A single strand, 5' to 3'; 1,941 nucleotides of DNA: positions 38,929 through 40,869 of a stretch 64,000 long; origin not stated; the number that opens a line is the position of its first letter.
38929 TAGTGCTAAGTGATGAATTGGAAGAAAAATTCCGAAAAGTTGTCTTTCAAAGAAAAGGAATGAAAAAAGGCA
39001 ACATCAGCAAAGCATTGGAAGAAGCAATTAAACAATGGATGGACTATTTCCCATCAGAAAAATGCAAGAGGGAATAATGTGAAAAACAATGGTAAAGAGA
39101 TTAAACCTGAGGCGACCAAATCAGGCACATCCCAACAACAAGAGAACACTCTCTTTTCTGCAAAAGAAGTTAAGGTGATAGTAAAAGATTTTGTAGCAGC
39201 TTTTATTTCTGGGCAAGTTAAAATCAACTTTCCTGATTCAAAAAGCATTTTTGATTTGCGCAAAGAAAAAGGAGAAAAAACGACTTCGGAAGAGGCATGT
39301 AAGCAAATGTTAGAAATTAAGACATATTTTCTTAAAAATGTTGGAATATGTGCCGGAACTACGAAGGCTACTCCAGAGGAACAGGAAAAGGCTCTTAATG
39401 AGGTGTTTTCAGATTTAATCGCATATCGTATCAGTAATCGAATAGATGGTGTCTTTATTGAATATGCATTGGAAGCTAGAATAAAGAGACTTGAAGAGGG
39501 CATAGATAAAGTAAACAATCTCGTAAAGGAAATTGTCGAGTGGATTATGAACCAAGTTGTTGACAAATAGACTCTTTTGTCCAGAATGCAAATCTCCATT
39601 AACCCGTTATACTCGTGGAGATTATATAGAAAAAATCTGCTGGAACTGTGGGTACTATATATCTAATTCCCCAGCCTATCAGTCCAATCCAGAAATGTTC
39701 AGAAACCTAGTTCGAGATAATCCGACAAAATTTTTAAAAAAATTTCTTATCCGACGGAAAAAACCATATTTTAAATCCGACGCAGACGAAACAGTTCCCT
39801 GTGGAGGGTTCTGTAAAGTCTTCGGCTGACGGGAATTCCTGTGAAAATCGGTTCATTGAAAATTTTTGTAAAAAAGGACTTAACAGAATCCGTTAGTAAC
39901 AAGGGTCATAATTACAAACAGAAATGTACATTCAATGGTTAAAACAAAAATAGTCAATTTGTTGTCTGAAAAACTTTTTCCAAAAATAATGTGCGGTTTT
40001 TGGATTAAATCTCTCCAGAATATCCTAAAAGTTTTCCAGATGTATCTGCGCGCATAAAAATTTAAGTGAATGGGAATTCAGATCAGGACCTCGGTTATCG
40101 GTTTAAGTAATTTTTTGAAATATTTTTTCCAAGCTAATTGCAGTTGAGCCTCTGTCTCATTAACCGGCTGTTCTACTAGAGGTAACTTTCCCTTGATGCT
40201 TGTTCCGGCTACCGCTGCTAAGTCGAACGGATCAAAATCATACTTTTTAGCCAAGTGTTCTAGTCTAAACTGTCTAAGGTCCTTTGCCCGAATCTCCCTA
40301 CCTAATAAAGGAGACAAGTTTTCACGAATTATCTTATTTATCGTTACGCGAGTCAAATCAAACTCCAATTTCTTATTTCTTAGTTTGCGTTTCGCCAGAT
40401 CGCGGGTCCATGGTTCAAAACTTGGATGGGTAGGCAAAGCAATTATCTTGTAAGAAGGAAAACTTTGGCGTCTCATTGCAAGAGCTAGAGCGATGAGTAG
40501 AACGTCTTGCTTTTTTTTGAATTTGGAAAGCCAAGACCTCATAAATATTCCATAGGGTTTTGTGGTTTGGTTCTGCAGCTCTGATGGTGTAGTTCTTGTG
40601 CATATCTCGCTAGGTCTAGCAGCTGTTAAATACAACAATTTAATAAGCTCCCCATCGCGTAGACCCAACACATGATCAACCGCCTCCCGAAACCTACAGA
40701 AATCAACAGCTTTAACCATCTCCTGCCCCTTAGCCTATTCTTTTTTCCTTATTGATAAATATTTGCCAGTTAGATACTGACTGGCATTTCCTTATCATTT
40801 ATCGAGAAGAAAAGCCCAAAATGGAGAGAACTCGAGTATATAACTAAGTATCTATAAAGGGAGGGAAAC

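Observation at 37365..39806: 2.4-kb IS6-like element with unusually long 51-bp TIRs, an 8-bp TSD and three or four passenger ORFs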

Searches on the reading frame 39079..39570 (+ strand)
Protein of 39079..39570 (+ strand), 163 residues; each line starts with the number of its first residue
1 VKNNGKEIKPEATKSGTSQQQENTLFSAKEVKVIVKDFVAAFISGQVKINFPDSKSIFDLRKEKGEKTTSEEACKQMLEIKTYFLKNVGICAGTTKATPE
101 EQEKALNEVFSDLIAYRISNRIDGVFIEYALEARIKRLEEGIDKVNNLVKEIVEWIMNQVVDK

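Call 4: search_protein_families(library=pfam, proteins=[window:39079-39570:+], max_evalue=0.1)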
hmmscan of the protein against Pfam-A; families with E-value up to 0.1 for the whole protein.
window:39079-39570:+ (163 aa): 2 families
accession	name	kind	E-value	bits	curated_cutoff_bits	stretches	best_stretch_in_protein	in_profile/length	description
PF15920.10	WHAMM-JMY_N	-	0.07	13.5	27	0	7-75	50-128/162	N-terminal of Junction-mediating and WASP homolog-associated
PF01506.24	HCV_NS5a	-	0.094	13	20.5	0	148-162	3-17/23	Hepatitis C virus non-structural 5a protein membrane anchor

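Call 33: find_homologous_proteins(query=window:39079-39570:+, max_evalue=0.001)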
Query window:39079-39570:+ (163 aa): 5 proteins with E <= 0.001 among 31 candidates.
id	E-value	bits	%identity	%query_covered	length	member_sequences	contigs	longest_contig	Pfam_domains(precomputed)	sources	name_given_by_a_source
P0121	9.9e-98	342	100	100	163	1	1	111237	-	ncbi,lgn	-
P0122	1.4e-45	173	57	100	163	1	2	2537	-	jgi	jgi:hypothetical protein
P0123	1.6e-44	170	56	91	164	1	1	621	-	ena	-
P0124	2.0e-40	156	55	92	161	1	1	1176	-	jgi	-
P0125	9.6e-38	148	48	99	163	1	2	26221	-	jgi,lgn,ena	jgi:hypothetical protein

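Call 39: search_protein_families(library=ncbifam, proteins=[window:39079-39570:+], max_evalue=0.1)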
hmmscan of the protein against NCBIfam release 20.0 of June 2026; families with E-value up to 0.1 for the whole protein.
window:39079-39570:+ (163 aa): 0 families

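Call 40: search_protein_representatives(alignment_id=A1)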
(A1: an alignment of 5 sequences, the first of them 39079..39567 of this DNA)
Query: 5 sequences, 164 profile positions. Proteins with E-value up to 0.001 (for the whole library): 217; up to 1e-10: 156; up to 1e-30: 29. The best 150 are listed.
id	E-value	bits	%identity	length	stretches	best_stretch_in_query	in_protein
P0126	1.8e-62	226.2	-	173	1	34-164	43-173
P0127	3.9e-55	202.3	-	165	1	1-163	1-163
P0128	8.8e-51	188.2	-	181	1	4-163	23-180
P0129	8.0e-48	178.5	-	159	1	1-159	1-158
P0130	3.0e-41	157.1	-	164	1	3-159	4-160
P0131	1.6e-39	151.5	-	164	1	1-161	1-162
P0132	3.8e-39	150.3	-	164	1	1-155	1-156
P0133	6.2e-39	149.6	-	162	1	1-155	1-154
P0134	4.9e-38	146.7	-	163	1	1-160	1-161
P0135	4.7e-37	143.5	-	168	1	1-159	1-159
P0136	6.0e-36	139.9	-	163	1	1-154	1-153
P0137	9.6e-36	139.3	-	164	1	1-164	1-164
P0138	1.1e-35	139.1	-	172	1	6-159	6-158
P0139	2.5e-35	137.9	-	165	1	4-159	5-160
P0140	8.5e-35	136.2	-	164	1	1-158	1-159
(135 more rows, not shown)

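Call 41: predict_structure(alignment_id=A1)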
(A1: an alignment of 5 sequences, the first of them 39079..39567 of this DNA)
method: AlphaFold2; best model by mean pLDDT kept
length: 163 residues; sequences in the alignment: 5
mean_pLDDT: 71.0   pTM: 0.60
mean pLDDT of the five models: 71.0, 70.2, 69.8, 69.6, 69.0
residues with pLDDT >= 90: 36; 70-90: 61; 50-70: 33; < 50: 33
segments of 3 or more residues with pLDDT < 50: 2-23, 159-163
pLDDT, mean of each block of 10 residues (from residue 1): 37 32 61 85 84 88 88 92 93 91 90 81 62 54 51 53 42
secondary structure, 60 per line:
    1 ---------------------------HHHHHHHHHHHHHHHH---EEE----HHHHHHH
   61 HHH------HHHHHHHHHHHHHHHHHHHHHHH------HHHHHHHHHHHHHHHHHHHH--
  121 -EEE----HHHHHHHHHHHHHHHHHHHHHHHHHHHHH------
elements in order: H28-43 E47-49 H54-63 H70-92 H99-118 E122-124 H129-157

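Call 45: fold_search(model_id=the predicted structure, library=pdb)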
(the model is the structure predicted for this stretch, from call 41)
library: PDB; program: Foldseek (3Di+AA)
matches with E <= 10: 87; with E <= 0.001: 0
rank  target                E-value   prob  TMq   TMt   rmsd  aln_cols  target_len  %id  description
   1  6exu                  9.1e-01  0.18  0.21  0.32  12.5       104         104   17  Crystal structure of the DNA binding domain of fission yeast Sap1 (released 2018-11-28)
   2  8ke7_A                1.5e+00  0.07  0.17  0.06  16.9       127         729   17  Crystal structure of DNA binding and cleavage core of human topoisomerase 2-beta in a DNA binding-competent conformati (released 2024-07-24)
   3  5jdk                  2.1e+00  0.11  0.20  0.30  11.7       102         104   16  Crystal structure of the DNA binding domain of Sap1 in fission yeast S.pombe (released 2017-02-22)
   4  1knz_A                3.2e+00  0.10  0.20  0.21  13.7       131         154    6  Recognition of the rotavirus mRNA 3' consensus by an asymmetric NSP3 homodimer (released 2002-01-17)
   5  1z8u_A                3.4e+00  0.08  0.17  0.29  11.3        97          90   18  Crystal structure of oxidized alpha hemoglobin bound to AHSP (released 2005-06-14)
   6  8aa7                  3.4e+00  0.06  0.18  0.09  13.9        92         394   15  Crystal structure of a staphylococcal orthologue of CYP134A1 (CYPX) in complex with a heme coordinated fragment (released 2023-07-12)
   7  2dnx_MODEL_1_A        3.4e+00  0.06  0.19  0.23  14.7       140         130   13  Solution structure of RSGI RUH-063, an N-terminal domain of Syntaxin 12 from human cDNA (released 2006-10-26)
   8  4drb_H                3.4e+00  0.05  0.19  0.28  13.6       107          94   11  The crystal structure of FANCM bound MHF complex (released 2012-05-16)
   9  4mx2_F                3.4e+00  0.05  0.20  0.09  15.2       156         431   12  Crystal Structure of adenylosuccinate lyase from Leishmania donovani (released 2014-04-16)
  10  4mx2_E                3.6e+00  0.05  0.20  0.09  15.2       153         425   12  Crystal Structure of adenylosuccinate lyase from Leishmania donovani (released 2014-04-16)
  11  4flc_B                3.6e+00  0.05  0.21  0.09  15.8       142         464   14  Structural and Biochemical Characterization of Human Adenylosuccinate Lyase (ADSL) and the R303C ADSL Deficiency Assoc (released 2012-08-01)
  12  7sc3                  3.8e+00  0.08  0.20  0.29  14.6       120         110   15  CRYSTAL STRUCTURE OF THE N-DOMAIN OF CARDIAC MUSCLE TROPONIN C TETHERED TO THE SWITCH REGION OF CARDIAC MUSCLE TROPONIN  (released 2021-12-01)
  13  9i5t_Q                3.8e+00  0.05  0.17  0.21  11.6       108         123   15  50S subunit of P. gingivalis ribosome with Lefamulin (released 2025-08-20)
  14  4mx2_G                3.8e+00  0.04  0.21  0.09  15.5       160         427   12  Crystal Structure of adenylosuccinate lyase from Leishmania donovani (released 2014-04-16)
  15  7b5y_A                4.0e+00  0.06  0.19  0.15  14.0       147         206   11  S. agalactiae BusR in complex with its busAB-promotor DNA (released 2021-08-11)
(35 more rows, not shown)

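Call 54: find_encoding_contigs(protein=P0125, flank=5000, max_places=3)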
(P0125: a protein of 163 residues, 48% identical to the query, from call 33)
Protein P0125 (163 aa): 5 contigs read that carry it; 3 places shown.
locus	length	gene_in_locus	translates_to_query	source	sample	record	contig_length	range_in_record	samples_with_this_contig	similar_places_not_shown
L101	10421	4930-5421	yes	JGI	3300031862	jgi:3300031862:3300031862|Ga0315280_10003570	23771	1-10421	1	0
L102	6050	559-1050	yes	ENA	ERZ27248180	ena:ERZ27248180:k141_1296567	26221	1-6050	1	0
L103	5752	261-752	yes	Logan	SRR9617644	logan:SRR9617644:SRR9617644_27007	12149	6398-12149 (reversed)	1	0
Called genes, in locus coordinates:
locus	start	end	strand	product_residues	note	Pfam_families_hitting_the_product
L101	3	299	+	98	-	?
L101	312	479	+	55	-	-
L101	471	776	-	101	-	PF01503:PRA-PH (weak), PF03819:MazG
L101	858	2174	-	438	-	PF00464:SHMT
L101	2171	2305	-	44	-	-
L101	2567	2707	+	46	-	-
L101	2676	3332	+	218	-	PF01712:dNK (weak), PF02223:Thymidylate_kin, PF13207:AAA_17 (weak), PF13521:AAA_28 (weak)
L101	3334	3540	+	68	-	-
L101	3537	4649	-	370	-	PF13610:DDE_Tnp_IS240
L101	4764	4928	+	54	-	-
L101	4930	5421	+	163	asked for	-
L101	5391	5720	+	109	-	-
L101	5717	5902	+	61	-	PF03911:Sec61_beta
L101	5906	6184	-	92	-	-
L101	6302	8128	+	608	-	PF09843:DUF2070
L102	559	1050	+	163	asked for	-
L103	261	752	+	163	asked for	-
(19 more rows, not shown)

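Call 67: search_solved_structures(query=A1, max_evalue=10)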
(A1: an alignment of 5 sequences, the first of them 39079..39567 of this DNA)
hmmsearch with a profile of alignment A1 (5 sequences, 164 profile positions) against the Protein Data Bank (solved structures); distinct sequences matched with E-value up to 10: 2.
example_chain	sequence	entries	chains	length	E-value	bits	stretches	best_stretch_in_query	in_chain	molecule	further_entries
4dut_A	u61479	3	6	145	0.018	18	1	20-112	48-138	Nucleoside diphosphate kinase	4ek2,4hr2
6aes_A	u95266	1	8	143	0.58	13.1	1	15-88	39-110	Nucleoside diphosphate kinase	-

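Call 74: predict_structure(alignment_id=A3)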
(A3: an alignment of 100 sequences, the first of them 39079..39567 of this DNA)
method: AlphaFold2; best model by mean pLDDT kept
length: 163 residues; sequences in the alignment: 100
mean_pLDDT: 89.6   pTM: 0.68
mean pLDDT of the five models: 89.6, 89.6, 89.2, 87.5, 87.5
residues with pLDDT >= 90: 119; 70-90: 17; 50-70: 26; < 50: 1
segments of 3 or more residues with pLDDT < 50: none
pLDDT, mean of each block of 10 residues (from residue 1): 64 69 88 96 97 98 98 98 98 98 98 97 81 78 95 89 58
secondary structure, 60 per line:
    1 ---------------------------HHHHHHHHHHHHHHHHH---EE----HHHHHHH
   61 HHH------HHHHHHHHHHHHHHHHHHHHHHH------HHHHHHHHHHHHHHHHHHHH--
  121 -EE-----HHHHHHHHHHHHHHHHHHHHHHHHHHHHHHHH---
elements in order: H28-44 H54-63 H70-92 H99-118 H129-160

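Call 77: fold_search(model_id=the predicted structure, library=pdb)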
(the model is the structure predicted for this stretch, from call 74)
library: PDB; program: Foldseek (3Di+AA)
matches with E <= 10: 112; with E <= 0.001: 0
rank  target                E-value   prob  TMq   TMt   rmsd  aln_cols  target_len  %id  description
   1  6ext                  9.5e-01  0.16  0.21  0.31  13.0       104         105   20  Crystal structure of the DNA binding domain of fission yeast Sap1 (released 2018-11-28)
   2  5b7j_MODEL_1_A        1.1e+00  0.14  0.20  0.29  14.5       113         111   18  Structure model of Sap1-DNA complex (released 2017-02-22)
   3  1knz_A                2.2e+00  0.06  0.16  0.17  16.4       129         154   16  Recognition of the rotavirus mRNA 3' consensus by an asymmetric NSP3 homodimer (released 2002-01-17)
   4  1yke_A                2.7e+00  0.12  0.20  0.31  11.1       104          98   21  Structure of the mediator MED7/MED21 subcomplex (released 2005-02-22)
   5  5sva_U                3.0e+00  0.11  0.20  0.21  11.1       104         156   21  Mediator-RNA Polymerase II Pre-Initiation Complex (released 2016-09-28)
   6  3sol                  3.2e+00  0.08  0.21  0.31  10.1        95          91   18  Crystal structure of the type 2 secretion system pilotin GspS (released 2011-07-13)
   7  3ia3_A                3.2e+00  0.07  0.17  0.27  11.1       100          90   14  A cis-proline in alpha-hemoglobin stabilizing Protein directs the structural reorganization of alpha-hemoglobin (released 2009-07-28)
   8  1ykh_A                3.4e+00  0.16  0.22  0.36   9.2        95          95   20  Structure of the mediator MED7/MED21 (Med7/Srb7) subcomplex (released 2005-02-22)
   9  4flc_B                3.9e+00  0.05  0.22  0.10  13.6       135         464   13  Structural and Biochemical Characterization of Human Adenylosuccinate Lyase (ADSL) and the R303C ADSL Deficiency Assoc (released 2012-08-01)
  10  9g9i_C                3.9e+00  0.04  0.19  0.24  14.2       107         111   19  CryoEM structure of Enterococcus italicus Csm-crRNA-CTR2 complex bound to pNppA3 and AMPNPP (released 2025-01-29)
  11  9g9b_J                3.9e+00  0.04  0.18  0.21  13.6       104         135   14  CryoEM structure of Enterococcus italicus Csm-crRNA (4.3) complex (released 2025-01-29)
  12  5nx8_B                4.4e+00  0.03  0.17  0.09  13.6       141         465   18  Crystal structure of Neanderthal Adenylosuccinate Lyase (ADSL) (released 2018-05-30)
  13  9pcq_B00A             4.6e+00  0.16  0.17  0.21   8.8        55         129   18  Phosphorylation of a Conserved Aspartate at the Eukaryotic Elongation Factor 2 Kinase Catalytic Site (released 2026-03-04)
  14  2m97_MODEL_1_A        4.6e+00  0.10  0.13  0.29   9.7        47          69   23  Optimized Ratiometric Calcium Sensors For Functional In Vivo Imaging of Neurons and T-Lymphocytes (released 2014-01-01)
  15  7sc2                  4.6e+00  0.07  0.18  0.26  13.5       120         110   14  CRYSTAL STRUCTURE OF THE N-DOMAIN OF CARDIAC MUSCLE TROPONIN C TETHERED TO THE SWITCH REGION OF CARDIAC MUSCLE TROPONIN  (released 2021-12-01)
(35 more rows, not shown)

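Call 78: fold_search(model_id=the predicted structure, library=viral)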
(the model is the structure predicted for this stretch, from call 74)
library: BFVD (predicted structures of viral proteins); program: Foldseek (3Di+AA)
matches with E <= 10: 183; with E <= 0.001: 0
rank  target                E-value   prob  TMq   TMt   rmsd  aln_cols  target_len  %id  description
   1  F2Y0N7                2.4e-01  0.28  0.21  0.16  20.0       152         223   15  (no name in the UniProt tables at hand)
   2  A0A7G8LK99            3.5e-01  0.20  0.20  0.09  14.5       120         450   12  (no name in the UniProt tables at hand)
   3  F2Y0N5                4.8e-01  0.15  0.19  0.22  12.1       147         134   12  (no name in the UniProt tables at hand)
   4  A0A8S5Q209            6.9e-01  0.16  0.23  0.15  32.0       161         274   14  Uncharacterized protein [Siphoviridae sp. ctLqe90]
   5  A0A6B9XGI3            8.3e-01  0.07  0.16  0.16  24.0       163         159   16  Uncharacterized protein [Escherichia phage jat]
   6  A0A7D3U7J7            8.8e-01  0.15  0.24  0.10  18.5       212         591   12  (no name in the UniProt tables at hand)
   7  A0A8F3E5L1            1.0e+00  0.11  0.18  0.20  13.2       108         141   14  Uncharacterized protein [Microbacterium phage Honk]
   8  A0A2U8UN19            1.0e+00  0.10  0.17  0.18  13.4       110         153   14  Nucleotide modification associated domain-containing protein [Streptomyces phage FlowerPower]
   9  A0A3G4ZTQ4            1.1e+00  0.08  0.15  0.11  15.9       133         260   13  Uncharacterized protein [Edafosvirus sp.]
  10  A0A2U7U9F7            1.4e+00  0.14  0.23  0.17  15.1       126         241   11  Uncharacterized protein [Pandoravirus quercus]
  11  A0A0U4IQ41            1.4e+00  0.07  0.17  0.20  18.9       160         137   16  (no name in the UniProt tables at hand)
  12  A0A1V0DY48            1.4e+00  0.06  0.15  0.18  17.1       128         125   11  Uncharacterized protein [Dinoroseobacter phage vB_DshS-R5C]
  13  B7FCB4                1.4e+00  0.08  0.17  0.22  18.7       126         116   15  Vpr protein [Simian immunodeficiency virus]
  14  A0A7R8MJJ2            1.6e+00  0.08  0.18  0.21  12.4       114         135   12  Uncharacterized protein [Klebsiella phage vB_KvM-Eowyn]
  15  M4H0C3                1.6e+00  0.08  0.22  0.21  15.8       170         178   14  Uncharacterized protein [Listeria phage vB_LmoM_AG20]
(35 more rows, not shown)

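Call 85: search_protein_families(library=padloc, proteins=[window:39079-39570:+], max_evalue=0.01)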
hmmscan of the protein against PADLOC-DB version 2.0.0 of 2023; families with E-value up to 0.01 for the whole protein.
window:39079-39570:+ (163 aa): 0 families

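Call 86: search_protein_families(library=phrogs, proteins=[window:39079-39570:+], max_evalue=0.01)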
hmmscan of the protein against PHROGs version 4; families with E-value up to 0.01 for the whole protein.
window:39079-39570:+ (163 aa): 0 families

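Call 95: find_related_loci(query=A1, collection=viral_contigs, flank=4000)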
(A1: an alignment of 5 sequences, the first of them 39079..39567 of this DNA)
Query A1 (163 aa) in viral_contigs; peptide patterns used: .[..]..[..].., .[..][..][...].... (x = any residue, [..] = any of these).
250 stretches matched a pattern, but none encodes a relative of the query by tblastn (E <= 1e-3).

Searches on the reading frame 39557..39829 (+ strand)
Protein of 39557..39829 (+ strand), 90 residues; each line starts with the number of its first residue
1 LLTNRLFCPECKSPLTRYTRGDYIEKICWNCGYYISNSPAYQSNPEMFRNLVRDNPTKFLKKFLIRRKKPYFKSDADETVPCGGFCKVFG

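Call 4: search_protein_families(library=pfam, proteins=[window:39557-39829:+], max_evalue=0.1)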
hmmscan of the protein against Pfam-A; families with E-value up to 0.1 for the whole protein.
window:39557-39829:+ (90 aa): 9 families
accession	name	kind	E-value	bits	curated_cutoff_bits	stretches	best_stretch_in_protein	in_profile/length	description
PF13408.12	Zn_ribbon_recom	-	0.00015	22.5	25.3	1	1-37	1-35/58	Recombinase zinc beta ribbon domain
PF08271.17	Zn_Ribbon_TF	-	0.00022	21.2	29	1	7-37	2-31/43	TFIIB zinc-binding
PF12773.13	DZR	-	0.00031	21.3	27.3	1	6-36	13-35/45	Double zinc ribbon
PF18256.6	HscB_4_cys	-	0.0012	19.1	26.2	0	28-33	3-8/27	Co-chaperone HscB tetracysteine metal binding motif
PF13248.11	Zn_ribbon_3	-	0.0066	16.3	27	0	25-32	2-9/26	zinc-ribbon domain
PF13453.11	Zn_ribbon_TFIIB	-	0.0078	16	22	1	8-32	2-26/41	Transcription factor zinc-finger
PF13240.11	Zn_Ribbon_1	-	0.018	15.3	25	0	28-36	2-10/23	zinc-ribbon domain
PF06677.18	Auto_anti-p27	-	0.045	14.3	24.1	1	8-32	18-40/40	Sjogren's syndrome/scleroderma autoantigen 1 (Autoantigen p27)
PF03119.21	DNA_ligase_ZBD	-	0.045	14.1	25.8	1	8-17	2-11/27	NAD-dependent DNA ligase C4 zinc finger domain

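Call 39: search_protein_families(library=ncbifam, proteins=[window:39557-39829:+], max_evalue=0.1)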
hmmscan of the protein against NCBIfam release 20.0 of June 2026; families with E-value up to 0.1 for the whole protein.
window:39557-39829:+ (90 aa): 2 families
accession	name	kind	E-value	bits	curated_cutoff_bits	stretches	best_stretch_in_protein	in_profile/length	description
NF047723.1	TransFacS4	equivalog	0.042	14.4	120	1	7-36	3-28/90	transcription factor S4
TIGR00686.1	phnA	hypoth_equivalog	0.092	12.9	80.2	0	8-47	5-41/109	zinc ribbon domain-containing protein YjdM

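Call 84: list_cluster_members(proteins=[P0001, P0121, window:39557-39829:+, window:38922-39077:+])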
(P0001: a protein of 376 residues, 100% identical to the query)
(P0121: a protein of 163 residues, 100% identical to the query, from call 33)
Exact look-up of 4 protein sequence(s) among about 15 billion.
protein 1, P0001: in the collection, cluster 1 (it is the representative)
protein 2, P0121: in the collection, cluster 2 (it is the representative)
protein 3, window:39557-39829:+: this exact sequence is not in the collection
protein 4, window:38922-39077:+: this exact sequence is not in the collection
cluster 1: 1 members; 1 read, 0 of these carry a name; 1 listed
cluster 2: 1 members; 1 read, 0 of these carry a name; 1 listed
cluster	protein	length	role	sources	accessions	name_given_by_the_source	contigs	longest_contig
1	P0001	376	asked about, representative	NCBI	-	-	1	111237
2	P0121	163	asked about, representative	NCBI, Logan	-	-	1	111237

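Call 85: search_protein_families(library=padloc, proteins=[window:39557-39829:+], max_evalue=0.01)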
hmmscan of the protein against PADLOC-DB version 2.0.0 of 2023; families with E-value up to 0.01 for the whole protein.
window:39557-39829:+ (90 aa): 1 family
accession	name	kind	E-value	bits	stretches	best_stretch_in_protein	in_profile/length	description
PDLC05058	PDC-S64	-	0.0073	14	1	2-32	204-236/305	-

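Call 86: search_protein_families(library=phrogs, proteins=[window:39557-39829:+], max_evalue=0.01)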
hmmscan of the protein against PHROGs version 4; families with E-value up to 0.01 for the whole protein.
window:39557-39829:+ (90 aa): 0 families

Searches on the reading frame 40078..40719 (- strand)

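Call 4: search_protein_families(library=pfam, proteins=[window:40078-40719:-], max_evalue=0.1)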
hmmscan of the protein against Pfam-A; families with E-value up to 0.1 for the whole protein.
window:40078-40719:- (213 aa): 1 family
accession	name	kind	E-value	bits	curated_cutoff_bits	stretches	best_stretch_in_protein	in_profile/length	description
PF25399.1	DeaD_dimer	-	0.088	13.3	23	0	141-181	20-62/67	RNA helicase DeaD dimerization domain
